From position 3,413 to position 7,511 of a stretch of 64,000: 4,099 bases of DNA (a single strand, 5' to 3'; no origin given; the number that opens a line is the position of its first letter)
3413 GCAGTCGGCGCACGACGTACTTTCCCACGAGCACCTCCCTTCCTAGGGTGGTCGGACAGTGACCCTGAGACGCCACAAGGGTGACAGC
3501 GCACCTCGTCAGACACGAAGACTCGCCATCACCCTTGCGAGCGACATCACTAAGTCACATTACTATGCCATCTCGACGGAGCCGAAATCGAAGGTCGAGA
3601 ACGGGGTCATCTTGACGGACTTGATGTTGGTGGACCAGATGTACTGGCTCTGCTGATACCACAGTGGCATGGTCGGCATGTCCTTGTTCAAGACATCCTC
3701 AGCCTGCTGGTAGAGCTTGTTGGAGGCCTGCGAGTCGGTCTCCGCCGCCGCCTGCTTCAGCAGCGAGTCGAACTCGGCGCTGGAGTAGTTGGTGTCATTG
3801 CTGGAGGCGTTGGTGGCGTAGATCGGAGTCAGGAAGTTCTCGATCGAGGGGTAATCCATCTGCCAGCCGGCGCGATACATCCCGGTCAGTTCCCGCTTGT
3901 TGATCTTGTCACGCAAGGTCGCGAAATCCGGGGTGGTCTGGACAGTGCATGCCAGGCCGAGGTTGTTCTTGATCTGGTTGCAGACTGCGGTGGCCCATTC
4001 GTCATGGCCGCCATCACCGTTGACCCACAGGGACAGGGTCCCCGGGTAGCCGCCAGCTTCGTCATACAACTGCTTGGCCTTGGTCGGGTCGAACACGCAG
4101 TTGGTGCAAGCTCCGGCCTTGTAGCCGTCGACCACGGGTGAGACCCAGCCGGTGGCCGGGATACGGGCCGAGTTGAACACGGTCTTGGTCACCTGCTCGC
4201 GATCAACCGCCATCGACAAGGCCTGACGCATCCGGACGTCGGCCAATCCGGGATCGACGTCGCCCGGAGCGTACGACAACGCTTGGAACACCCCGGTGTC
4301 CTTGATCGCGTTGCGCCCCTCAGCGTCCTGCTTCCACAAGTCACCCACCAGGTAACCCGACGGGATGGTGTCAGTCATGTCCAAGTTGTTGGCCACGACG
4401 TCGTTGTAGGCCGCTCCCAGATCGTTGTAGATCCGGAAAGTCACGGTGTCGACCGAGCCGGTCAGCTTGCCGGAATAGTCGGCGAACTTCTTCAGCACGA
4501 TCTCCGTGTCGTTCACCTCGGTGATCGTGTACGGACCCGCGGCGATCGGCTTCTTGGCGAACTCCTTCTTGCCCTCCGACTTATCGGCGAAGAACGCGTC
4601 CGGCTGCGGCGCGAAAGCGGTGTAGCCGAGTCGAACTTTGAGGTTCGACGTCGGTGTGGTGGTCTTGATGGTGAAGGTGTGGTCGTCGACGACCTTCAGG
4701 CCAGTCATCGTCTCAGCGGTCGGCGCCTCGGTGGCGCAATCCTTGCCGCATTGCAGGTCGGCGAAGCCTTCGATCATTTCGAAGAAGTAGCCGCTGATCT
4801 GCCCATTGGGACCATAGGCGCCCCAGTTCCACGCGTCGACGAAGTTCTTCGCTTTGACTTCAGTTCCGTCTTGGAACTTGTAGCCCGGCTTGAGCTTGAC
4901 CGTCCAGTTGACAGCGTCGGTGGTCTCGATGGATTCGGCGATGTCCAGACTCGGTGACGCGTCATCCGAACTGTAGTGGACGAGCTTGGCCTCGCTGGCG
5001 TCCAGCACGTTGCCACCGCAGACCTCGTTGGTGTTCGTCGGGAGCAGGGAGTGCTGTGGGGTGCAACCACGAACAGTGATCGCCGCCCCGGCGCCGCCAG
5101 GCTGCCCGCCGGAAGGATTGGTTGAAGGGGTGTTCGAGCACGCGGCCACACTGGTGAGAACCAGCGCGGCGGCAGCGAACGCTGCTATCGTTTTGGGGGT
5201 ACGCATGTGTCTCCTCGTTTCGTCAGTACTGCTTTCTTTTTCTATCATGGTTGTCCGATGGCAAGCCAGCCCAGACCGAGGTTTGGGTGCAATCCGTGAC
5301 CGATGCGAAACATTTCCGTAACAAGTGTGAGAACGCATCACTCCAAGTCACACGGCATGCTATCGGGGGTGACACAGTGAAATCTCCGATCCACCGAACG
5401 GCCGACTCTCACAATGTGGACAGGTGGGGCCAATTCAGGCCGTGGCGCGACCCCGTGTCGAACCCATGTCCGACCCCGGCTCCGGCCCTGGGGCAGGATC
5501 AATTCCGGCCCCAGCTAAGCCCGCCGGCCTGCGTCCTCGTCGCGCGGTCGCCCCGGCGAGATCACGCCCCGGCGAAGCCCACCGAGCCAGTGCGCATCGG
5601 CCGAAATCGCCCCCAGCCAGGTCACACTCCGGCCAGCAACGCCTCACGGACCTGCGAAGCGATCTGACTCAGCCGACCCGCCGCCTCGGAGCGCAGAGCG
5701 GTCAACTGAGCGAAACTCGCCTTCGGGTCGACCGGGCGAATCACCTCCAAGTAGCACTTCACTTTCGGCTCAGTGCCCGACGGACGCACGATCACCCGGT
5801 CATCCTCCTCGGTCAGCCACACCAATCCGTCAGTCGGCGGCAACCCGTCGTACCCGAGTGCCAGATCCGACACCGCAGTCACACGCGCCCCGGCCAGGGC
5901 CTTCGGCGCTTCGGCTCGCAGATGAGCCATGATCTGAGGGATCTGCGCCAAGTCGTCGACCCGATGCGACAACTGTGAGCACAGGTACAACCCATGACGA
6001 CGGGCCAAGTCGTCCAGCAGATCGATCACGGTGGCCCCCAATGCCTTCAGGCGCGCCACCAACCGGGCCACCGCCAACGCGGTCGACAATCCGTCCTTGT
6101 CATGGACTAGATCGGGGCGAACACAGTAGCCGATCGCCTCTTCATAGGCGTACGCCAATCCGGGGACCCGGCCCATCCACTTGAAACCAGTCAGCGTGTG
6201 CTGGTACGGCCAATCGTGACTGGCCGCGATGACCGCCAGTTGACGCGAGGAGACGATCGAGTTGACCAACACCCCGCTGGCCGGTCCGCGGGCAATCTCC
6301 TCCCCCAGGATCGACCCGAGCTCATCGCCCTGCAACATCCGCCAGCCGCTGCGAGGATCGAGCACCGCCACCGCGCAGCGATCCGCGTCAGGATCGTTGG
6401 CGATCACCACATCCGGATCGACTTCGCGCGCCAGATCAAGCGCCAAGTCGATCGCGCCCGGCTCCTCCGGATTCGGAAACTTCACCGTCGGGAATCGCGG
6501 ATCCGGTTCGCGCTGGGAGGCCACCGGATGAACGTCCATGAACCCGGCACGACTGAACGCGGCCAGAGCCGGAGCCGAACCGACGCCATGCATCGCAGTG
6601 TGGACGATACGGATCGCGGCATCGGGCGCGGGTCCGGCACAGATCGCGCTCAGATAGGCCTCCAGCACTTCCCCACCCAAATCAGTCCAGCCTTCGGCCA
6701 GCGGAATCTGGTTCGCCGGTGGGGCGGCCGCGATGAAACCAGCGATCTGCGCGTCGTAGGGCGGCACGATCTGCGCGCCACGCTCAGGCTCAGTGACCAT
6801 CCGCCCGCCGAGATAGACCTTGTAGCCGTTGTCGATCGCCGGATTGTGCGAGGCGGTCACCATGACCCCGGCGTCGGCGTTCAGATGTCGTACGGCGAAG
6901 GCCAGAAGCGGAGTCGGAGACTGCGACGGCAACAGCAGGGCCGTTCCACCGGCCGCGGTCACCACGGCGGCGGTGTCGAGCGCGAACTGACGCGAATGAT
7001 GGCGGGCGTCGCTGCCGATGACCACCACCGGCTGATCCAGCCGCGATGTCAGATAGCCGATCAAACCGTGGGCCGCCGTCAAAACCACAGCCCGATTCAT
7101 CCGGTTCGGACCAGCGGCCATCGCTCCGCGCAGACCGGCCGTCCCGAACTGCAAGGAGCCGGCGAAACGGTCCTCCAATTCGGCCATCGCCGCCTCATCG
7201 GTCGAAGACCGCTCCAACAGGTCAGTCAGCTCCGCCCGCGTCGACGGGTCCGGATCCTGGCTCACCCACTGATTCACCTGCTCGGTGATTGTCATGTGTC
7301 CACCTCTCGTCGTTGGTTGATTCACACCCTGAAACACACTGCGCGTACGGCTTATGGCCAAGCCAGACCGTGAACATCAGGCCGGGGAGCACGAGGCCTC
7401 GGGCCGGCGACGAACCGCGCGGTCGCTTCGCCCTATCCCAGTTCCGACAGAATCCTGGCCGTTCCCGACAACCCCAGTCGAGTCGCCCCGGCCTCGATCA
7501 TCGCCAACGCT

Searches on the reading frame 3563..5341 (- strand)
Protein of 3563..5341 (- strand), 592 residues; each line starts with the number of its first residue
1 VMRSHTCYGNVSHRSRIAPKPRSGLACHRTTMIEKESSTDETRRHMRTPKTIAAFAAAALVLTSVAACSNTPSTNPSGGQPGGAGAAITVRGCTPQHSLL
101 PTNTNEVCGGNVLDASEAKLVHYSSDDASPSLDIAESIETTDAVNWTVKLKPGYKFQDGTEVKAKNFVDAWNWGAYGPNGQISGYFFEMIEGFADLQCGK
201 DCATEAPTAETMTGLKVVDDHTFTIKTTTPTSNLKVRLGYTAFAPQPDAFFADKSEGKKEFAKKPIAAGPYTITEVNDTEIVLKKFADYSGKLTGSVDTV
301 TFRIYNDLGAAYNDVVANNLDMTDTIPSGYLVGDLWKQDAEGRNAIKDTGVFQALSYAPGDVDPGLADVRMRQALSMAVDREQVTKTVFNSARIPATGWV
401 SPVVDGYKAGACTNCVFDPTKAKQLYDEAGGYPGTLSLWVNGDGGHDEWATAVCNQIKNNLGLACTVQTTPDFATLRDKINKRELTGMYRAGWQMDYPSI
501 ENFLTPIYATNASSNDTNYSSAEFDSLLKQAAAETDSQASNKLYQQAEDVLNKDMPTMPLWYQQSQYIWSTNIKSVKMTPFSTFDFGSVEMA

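Call 72: search_protein_families(library=pfam, proteins=[window:3563-5341:-], max_evalue=0.00001)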
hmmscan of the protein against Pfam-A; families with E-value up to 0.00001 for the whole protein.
window:3563-5341:- (592 aa): 1 family
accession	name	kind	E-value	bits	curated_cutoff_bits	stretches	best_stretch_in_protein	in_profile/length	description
PF00496.27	SBP_bac_5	-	4.7e-57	194.2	32.4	1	132-514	4-367/368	Bacterial extracellular solute-binding proteins, family 5 Middle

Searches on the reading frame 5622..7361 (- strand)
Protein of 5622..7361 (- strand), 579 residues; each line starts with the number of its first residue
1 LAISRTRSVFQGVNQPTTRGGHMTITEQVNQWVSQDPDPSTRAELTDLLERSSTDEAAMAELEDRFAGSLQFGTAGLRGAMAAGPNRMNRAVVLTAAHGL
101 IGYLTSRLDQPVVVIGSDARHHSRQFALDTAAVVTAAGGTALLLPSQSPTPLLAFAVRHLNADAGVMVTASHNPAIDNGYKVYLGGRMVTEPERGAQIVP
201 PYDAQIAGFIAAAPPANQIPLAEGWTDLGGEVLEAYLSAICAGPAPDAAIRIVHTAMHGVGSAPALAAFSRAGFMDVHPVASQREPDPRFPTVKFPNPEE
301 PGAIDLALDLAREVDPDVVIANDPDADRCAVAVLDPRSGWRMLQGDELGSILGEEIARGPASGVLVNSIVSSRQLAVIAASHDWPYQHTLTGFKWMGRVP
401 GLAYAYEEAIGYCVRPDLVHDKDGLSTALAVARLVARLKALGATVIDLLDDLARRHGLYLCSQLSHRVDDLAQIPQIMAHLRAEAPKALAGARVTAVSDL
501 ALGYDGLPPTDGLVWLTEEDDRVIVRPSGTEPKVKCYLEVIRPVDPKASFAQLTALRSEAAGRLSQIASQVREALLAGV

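Call 72: search_protein_families(library=pfam, proteins=[window:5622-7361:-], max_evalue=0.00001)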
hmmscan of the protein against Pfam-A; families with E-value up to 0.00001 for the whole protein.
window:5622-7361:- (579 aa): 4 families
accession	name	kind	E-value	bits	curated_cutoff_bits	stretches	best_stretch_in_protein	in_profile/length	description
PF02878.22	PGM_PMM_I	-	9.5e-33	113.2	22.5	1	71-194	3-123/138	Phosphoglucomutase/phosphomannomutase, alpha/beta/alpha domain I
PF02879.22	PGM_PMM_II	-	9.9e-22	77.9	29.3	1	248-332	19-99/103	Phosphoglucomutase/phosphomannomutase, alpha/beta/alpha domain II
PF02880.22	PGM_PMM_III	-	1.2e-09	38.8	20.7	1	345-449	2-108/115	Phosphoglucomutase/phosphomannomutase, alpha/beta/alpha domain III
PF00408.26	PGM_PMM_IV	-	2.8e-06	27.7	23.1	1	518-540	30-52/68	Phosphoglucomutase/phosphomannomutase, C-terminal domain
